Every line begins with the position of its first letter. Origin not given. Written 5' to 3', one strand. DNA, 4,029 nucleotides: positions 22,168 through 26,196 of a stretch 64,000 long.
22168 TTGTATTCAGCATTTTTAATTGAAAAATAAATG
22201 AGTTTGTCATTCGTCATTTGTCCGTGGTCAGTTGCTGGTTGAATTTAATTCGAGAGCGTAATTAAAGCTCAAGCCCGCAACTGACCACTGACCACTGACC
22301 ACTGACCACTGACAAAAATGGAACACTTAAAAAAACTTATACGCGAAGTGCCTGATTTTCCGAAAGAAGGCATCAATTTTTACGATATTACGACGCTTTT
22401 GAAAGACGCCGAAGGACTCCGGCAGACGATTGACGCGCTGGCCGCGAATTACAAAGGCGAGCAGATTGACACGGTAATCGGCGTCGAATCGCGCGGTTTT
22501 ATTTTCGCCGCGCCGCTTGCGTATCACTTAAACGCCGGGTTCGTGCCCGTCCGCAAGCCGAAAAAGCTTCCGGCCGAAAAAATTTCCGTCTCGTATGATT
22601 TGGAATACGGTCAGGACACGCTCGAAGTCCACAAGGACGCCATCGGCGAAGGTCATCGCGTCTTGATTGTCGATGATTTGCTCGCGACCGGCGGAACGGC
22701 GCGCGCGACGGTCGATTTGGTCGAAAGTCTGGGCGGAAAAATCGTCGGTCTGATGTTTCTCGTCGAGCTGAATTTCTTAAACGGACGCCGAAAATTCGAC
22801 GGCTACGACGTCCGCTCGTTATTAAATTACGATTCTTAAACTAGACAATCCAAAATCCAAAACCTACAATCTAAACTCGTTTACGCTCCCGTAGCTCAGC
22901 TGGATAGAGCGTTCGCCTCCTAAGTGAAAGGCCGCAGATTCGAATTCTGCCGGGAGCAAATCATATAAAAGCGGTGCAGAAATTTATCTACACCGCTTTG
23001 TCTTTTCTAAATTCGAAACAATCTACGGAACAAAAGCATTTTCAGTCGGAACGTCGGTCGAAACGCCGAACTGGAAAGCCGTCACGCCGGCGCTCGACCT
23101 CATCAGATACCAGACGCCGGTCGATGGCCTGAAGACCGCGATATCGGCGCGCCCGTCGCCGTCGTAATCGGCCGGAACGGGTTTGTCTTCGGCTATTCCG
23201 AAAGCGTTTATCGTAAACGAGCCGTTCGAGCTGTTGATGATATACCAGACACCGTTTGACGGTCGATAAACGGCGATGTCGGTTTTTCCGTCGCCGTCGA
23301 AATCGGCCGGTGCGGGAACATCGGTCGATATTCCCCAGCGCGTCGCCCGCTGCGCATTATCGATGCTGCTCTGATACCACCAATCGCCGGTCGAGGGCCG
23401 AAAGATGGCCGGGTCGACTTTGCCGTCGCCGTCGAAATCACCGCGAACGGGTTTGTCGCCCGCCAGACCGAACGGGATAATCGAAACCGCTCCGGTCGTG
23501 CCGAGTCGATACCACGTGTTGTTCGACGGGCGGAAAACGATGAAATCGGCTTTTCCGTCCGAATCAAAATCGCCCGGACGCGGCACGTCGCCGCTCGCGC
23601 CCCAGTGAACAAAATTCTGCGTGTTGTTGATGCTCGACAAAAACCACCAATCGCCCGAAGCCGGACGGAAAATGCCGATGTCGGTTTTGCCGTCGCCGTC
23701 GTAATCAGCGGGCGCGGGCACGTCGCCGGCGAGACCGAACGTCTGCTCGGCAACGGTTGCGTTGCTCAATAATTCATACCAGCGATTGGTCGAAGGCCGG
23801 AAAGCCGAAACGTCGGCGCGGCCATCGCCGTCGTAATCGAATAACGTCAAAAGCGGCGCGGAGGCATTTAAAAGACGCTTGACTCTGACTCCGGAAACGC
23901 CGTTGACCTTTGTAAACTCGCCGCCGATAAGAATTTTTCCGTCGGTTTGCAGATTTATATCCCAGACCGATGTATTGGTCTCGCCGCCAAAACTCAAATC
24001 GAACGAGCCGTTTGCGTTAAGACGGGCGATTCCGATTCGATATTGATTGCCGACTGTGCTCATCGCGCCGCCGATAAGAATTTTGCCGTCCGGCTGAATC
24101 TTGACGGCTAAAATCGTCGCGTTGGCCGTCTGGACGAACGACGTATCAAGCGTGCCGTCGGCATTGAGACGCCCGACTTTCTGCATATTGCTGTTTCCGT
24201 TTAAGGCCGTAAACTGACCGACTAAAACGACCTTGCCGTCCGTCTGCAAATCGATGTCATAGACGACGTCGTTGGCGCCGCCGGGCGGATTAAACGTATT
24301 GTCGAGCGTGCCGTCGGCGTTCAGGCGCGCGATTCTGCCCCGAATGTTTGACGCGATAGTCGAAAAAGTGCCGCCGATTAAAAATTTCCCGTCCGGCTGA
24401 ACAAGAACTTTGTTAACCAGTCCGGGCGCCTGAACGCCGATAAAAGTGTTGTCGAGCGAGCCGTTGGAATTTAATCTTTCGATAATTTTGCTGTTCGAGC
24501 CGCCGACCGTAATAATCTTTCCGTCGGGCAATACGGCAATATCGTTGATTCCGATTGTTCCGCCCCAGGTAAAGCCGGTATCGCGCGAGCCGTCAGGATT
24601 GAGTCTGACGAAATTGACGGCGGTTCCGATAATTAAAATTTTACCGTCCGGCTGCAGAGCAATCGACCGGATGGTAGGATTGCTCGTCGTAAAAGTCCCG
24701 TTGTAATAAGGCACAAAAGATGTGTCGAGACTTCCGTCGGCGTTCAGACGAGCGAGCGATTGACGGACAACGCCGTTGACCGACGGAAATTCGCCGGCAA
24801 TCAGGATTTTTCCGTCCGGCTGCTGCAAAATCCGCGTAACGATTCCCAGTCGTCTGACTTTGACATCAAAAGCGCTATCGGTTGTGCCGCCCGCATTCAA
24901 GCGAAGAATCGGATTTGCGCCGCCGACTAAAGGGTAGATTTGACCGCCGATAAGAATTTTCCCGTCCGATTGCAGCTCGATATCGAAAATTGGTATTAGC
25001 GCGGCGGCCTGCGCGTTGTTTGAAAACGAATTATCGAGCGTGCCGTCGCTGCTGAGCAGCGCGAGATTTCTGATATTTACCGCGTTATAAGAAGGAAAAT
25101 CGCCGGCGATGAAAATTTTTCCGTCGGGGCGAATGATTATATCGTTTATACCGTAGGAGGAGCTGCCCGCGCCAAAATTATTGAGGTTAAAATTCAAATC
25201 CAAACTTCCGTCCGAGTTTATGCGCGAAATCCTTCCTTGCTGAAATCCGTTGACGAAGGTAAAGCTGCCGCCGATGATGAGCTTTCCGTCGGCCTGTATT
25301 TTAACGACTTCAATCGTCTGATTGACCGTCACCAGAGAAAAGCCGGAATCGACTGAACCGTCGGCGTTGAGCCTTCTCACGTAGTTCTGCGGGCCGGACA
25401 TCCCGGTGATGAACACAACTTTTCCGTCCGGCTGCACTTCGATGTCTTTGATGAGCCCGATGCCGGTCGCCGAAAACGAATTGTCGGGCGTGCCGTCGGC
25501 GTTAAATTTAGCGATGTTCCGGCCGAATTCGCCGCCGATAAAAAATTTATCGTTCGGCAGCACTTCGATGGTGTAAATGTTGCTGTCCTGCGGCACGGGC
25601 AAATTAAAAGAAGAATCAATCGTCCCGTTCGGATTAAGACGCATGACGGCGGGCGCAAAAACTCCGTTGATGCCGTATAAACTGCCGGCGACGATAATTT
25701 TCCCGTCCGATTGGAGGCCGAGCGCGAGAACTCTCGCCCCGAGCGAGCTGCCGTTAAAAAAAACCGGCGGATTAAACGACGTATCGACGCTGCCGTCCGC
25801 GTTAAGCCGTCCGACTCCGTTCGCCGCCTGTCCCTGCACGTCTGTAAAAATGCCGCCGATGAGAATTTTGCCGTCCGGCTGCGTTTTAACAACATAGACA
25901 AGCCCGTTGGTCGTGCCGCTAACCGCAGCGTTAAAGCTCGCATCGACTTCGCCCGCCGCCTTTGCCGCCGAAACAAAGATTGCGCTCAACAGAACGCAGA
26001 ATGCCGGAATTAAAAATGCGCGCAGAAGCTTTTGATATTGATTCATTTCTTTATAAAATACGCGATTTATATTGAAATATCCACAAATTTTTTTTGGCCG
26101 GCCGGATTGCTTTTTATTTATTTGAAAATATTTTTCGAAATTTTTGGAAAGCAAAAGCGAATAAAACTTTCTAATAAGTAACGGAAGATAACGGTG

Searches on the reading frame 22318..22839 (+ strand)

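Call 10: search_protein_families(library=pfam, proteins=[window:22318-22839:+])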
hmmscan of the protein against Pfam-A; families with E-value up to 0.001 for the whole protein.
window:22318-22839:+ (173 aa): 1 family
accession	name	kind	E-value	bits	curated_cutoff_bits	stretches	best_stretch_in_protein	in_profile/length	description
PF00156.33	Pribosyltran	-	8.6e-20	71.1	26.3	1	29-150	6-125/158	Phosphoribosyl transferase domain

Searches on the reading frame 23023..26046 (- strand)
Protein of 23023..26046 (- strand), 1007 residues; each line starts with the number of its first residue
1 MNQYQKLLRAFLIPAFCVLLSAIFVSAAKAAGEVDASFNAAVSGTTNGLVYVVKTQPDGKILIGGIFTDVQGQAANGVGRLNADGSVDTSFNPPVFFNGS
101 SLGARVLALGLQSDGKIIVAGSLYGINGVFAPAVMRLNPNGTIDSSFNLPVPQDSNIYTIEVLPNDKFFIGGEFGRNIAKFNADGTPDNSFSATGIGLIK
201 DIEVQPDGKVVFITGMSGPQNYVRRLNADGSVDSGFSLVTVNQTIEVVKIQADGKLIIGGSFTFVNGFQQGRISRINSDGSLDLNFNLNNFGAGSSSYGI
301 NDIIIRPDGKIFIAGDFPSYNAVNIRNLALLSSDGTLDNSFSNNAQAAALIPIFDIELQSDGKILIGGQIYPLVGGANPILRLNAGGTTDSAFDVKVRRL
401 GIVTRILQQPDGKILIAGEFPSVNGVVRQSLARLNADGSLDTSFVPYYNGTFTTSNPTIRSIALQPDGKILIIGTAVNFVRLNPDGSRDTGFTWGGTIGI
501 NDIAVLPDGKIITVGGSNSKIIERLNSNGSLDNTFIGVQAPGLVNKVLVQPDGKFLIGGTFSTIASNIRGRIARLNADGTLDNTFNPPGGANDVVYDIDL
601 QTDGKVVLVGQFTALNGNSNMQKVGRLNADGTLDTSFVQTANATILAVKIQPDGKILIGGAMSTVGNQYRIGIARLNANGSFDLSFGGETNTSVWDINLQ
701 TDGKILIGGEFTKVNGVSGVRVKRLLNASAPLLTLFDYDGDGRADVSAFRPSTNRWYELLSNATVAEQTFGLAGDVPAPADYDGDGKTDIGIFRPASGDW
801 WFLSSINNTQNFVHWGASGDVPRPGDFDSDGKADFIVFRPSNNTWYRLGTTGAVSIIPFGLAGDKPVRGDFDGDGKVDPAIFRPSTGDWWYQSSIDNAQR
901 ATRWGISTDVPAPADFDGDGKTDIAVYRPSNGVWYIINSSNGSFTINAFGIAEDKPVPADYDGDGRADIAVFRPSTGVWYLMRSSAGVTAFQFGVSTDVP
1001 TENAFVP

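Call 10: search_protein_families(library=pfam, proteins=[window:23023-26046:-])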
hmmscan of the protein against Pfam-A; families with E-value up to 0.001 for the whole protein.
window:23023-26046:- (1007 aa): 7 families
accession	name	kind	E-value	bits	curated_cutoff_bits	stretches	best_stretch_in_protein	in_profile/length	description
PF17164.10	DUF5122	-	1.1e-143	467.6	27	14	409-444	1-36/36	Domain of unknown function (DUF5122) beta-propeller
PF01839.29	FG-GAP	-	9.5e-21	73.7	22.1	2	912-931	6-25/37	FG-GAP repeat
PF13517.12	FG-GAP_3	-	5.2e-19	69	26.9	3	915-971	1-61/61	FG-GAP-like repeat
PF00400.38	WD40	-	1.4e-09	38.5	27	0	499-521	13-35/39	WD domain, G-beta repeat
PF14250.11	AbrB-like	-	9.8e-09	35.6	25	0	248-274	33-59/70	AbrB-like transcriptional regulator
PF07646.21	Kelch_2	-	1.3e-05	25.3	21.3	0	504-520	7-21/48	Kelch motif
PF12256.14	TcdB_toxin_midN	-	2.2e-05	24.3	24.8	0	900-937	15-56/181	Insecticide toxin TcdB middle/N-terminal region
